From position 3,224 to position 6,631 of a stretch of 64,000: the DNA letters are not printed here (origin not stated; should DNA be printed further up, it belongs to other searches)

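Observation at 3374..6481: HoxF fused to a GltD/NfnB-like NAD(P)H:FAD:[4Fe-4S] module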

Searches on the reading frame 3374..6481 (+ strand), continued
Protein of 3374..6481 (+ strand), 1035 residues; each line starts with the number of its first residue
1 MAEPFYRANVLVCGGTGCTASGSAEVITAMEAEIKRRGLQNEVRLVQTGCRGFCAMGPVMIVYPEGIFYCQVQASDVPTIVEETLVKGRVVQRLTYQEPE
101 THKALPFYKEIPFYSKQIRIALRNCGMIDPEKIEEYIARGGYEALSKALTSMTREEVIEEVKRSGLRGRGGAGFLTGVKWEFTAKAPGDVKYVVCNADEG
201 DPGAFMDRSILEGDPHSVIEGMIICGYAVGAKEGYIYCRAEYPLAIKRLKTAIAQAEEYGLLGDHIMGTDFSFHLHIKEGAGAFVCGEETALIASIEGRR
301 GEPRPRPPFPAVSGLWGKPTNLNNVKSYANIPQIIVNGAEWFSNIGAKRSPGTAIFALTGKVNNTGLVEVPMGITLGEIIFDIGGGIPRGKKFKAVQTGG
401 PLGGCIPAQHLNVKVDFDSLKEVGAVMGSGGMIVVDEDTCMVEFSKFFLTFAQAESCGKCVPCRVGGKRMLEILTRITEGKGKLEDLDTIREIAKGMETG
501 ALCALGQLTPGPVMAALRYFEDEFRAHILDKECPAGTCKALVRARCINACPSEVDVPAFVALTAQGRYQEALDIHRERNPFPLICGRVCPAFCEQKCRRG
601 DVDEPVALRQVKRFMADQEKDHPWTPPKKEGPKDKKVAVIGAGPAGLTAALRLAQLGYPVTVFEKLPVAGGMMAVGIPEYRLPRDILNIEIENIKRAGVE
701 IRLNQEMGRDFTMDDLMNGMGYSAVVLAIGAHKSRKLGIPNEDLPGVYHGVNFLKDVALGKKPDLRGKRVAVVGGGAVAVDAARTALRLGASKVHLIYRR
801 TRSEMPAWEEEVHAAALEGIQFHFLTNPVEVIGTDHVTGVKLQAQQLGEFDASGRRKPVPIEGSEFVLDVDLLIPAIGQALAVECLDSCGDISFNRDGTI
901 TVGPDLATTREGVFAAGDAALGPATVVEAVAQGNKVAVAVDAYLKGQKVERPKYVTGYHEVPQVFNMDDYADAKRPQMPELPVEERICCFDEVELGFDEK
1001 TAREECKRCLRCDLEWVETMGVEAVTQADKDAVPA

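Call 49: find_encoding_contigs(protein=P0147, flank=8000, max_places=1)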
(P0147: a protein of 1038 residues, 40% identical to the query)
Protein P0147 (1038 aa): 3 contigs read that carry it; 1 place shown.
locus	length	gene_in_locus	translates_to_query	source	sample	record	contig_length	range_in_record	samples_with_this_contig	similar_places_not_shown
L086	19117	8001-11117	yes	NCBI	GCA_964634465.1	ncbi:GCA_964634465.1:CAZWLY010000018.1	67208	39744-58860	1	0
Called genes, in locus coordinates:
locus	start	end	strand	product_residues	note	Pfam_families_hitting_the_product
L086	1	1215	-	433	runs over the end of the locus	PF02550:AcetylCoA_hydro, PF13336:AcetylCoA_hyd_C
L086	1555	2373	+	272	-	PF00561:Abhydrolase_1, PF12146:Hydrolase_4, PF12697:Abhydrolase_6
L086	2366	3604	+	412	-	PF12832:MFS_1_like (weak), PF07690:MFS_1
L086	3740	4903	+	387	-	PF00389:2-Hacid_dh, PF02826:2-Hacid_dh_C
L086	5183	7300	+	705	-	PF04879:Molybdop_Fe4S4, PF00384:Molybdopterin, PF01568:Molydop_binding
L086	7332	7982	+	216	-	PF13237:Fer4_10 (faint), PF14697:Fer4_21 (faint), PF12838:Fer4_7, PF13247:Fer4_11, PF13187:Fer4_9 (weak), PF12838:Fer4_7 (weak), PF00037:Fer4, PF12797:Fer4_2 (weak)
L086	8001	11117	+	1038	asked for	PF01512:Complex1_51K, PF10531:SLBB, PF14691:Fer4_20, PF01266:DAO (weak), PF01946:Thi4 (weak), PF07992:Pyr_redox_2, PF13450:NAD_binding_8, PF13738:Pyr_redox_3, +8 more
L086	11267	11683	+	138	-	PF01894:YjbQ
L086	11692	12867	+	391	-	PF00155:Aminotran_1_2, PF01041:DegT_DnrJ_EryC1, PF01053:Cys_Met_Meta_PP (weak)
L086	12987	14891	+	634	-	-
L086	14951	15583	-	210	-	-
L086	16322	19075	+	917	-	PF00072:Response_reg, PF13426:PAS_9, PF00989:PAS, PF08448:PAS_4, PF13188:PAS_8, PF00989:PAS, PF08448:PAS_4, PF13426:PAS_9, +10 more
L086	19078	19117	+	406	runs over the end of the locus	PF00072:Response_reg, PF08668:HDOD, PF01966:HD (weak)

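Call 64: predict_structure(alignment_id=A1)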
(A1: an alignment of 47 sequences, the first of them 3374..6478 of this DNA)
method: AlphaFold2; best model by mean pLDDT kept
length: 1035 residues; sequences in the alignment: 47
mean_pLDDT: 78.4   pTM: 0.64
mean pLDDT of the five models: 78.4, 78.2, 76.0, 71.2, 71.0
residues with pLDDT >= 90: 378; 70-90: 386; 50-70: 144; < 50: 127
segments of 3 or more residues with pLDDT < 50: 1-6, 51-55, 97-119, 170-172, 201-203, 282-286, 298-312, 354-371, 381-390, 399-407, 424-431, 455-458, 502-506, 1023-1035
pLDDT, mean of each block of 10 residues (from residue 1): 48 62 83 87 71 58 69 88 82 61 35 44 66 81 93 95 74 70 83 77 60 88 95 86 82 93 92 87 51 53 39 62 84 90 68 44 38 55 41 54 45 62 47 64 83 55 79 92 92 78 53 76 87 82 82 90 94 93 90 86 87 92 89 95 95 97 92 84 92 95 91 90 94 88 93 90 93 93 92 94 82 89 94 93 87 74 92 92 73 86 91 93 90 95 88 74 83 85 78 87 92 78 39 32
secondary structure, 60 per line:
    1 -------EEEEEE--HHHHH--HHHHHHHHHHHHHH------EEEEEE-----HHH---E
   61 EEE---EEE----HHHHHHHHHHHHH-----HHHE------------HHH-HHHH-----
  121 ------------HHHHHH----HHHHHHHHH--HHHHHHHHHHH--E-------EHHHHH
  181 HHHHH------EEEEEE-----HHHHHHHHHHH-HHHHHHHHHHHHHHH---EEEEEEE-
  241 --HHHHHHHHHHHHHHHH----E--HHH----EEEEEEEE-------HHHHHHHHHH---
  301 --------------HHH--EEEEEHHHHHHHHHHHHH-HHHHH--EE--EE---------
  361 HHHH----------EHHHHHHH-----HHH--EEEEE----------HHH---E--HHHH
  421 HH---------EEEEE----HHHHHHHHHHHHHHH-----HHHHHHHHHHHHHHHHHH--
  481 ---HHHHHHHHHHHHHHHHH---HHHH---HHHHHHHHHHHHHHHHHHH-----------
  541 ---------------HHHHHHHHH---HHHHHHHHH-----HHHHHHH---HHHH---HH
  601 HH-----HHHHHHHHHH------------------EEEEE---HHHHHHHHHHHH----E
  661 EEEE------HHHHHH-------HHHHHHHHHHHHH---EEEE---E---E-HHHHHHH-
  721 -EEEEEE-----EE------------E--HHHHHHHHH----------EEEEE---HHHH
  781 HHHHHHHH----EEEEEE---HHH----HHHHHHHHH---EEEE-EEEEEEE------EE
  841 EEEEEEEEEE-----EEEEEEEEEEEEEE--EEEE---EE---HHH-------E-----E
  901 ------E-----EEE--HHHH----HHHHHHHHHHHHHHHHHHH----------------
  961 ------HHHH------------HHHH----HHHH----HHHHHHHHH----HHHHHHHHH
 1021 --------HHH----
elements in order (helices of 4 or more, strands of 3 or more residues): E8-13 H16-20 H23-36 E43-48 E60-63 E67-69 H74-86 H112-115 H133-138 H143-151 H154-164 H176-185 E192-197 H203-213 H215-229 E233-239 H243-258 E273-280 H288-297 E320-324 H325-337 H339-343 H361-364 H376-382 E393-397 H417-422 E432-436 H441-455 H461-478 H484-500 H504-507 H511-529 H556-564 H568-576 H582-588 H592-595 H599-602 H608-617 E636-640 H644-655 E660-664 H671-676 H684-696 E700-703 H713-719 E722-727 H750-758 E769-773 H777-788 E793-798 H809-817 E821-824 E826-832 E839-850 E856-869 E872-875 E913-915 H918-921 H926-944 H967-970 H983-986 H991-994 H999-1007 H1012-1020

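Call 66: fold_search(model_id=the predicted structure, library=pdb)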
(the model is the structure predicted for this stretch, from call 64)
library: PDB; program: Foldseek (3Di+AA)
matches with E <= 10: 1974; with E <= 0.001: 816
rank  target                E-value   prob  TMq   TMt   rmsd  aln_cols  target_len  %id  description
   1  9bp5_B                6.2e-49  1.00  0.44  0.73   5.9       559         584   54  Structure of electron bifurcating Nfn-ABC holoenzyme from Caldicellulosiruptor saccharolyticus (released 2025-03-05)
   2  8oh5_B                4.4e-48  1.00  0.44  0.73   6.0       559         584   54  Cryo-EM structure of the electron bifurcating transhydrogenase StnABC complex from Sporomusa Ovata (state 2) (released 2023-09-13)
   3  9bov_B                5.4e-48  1.00  0.44  0.81   4.6       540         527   56  Structure of electron bifurcating Nfn-ABC complexed with NAD from Caldicellulosiruptor saccharolyticus (released 2025-03-05)
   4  7q4v_B                7.7e-48  1.00  0.46  0.75   5.7       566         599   58  Electron bifurcating hydrogenase - HydABC from A. woodii (released 2023-02-22)
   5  7p8n_b                8.9e-48  1.00  0.45  0.78   4.8       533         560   53  TmHydABC- T. maritima hydrogenase with bridge closed (released 2022-09-14)
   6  8a6t_B                1.4e-47  1.00  0.46  0.73   5.3       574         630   55  Cryo-EM structure of the electron bifurcating Fe-Fe hydrogenase HydABC complex from Thermoanaerobacter kivui in the re (released 2023-02-15)
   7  9n5u_B                3.5e-47  1.00  0.44  0.73   7.1       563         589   53  Structure of the Thermococcus sibiricus NfnABC complex (released 2025-05-07)
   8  9n5v_B                4.5e-47  1.00  0.44  0.74   5.9       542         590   54  Structure of the NAD(H)-bound Thermococcus sibiricus NfnABC complex (released 2025-05-07)
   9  7p5h_B                1.1e-46  1.00  0.45  0.78   4.8       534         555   53  TmHydABC- D2 map (released 2022-09-14)
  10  7p8n_B                1.7e-46  1.00  0.45  0.72   4.8       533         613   53  TmHydABC- T. maritima hydrogenase with bridge closed (released 2022-09-14)
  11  7p92_B                2.1e-46  1.00  0.45  0.73   5.8       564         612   51  TmHydABC- T. maritima bifurcating hydrogenase with bridge domain up (released 2022-09-14)
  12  9mqx_B                6.8e-46  1.00  0.45  0.71   5.6       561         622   51  Electron-bifurcating Tungstopyranopterin-containing aldehyde oxidoreductase with NADH (released 2025-07-16)
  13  9n5u_A                2.5e-45  1.00  0.41  0.45   4.9       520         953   43  Structure of the Thermococcus sibiricus NfnABC complex (released 2025-05-07)
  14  9bov_A                1.7e-44  1.00  0.42  0.37   4.6       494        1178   43  Structure of electron bifurcating Nfn-ABC complexed with NAD from Caldicellulosiruptor saccharolyticus (released 2025-03-05)
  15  8oh5_C                5.8e-43  1.00  0.42  0.37   4.6       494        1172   40  Cryo-EM structure of the electron bifurcating transhydrogenase StnABC complex from Sporomusa Ovata (state 2) (released 2023-09-13)
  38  1gte_D                8.6e-28  1.00  0.36  0.37   3.4       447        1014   29  DIHYDROPYRIMIDINE DEHYDROGENASE (DPD) FROM PIG, BINARY COMPLEX WITH 5-IODOURACIL (released 2002-04-11)
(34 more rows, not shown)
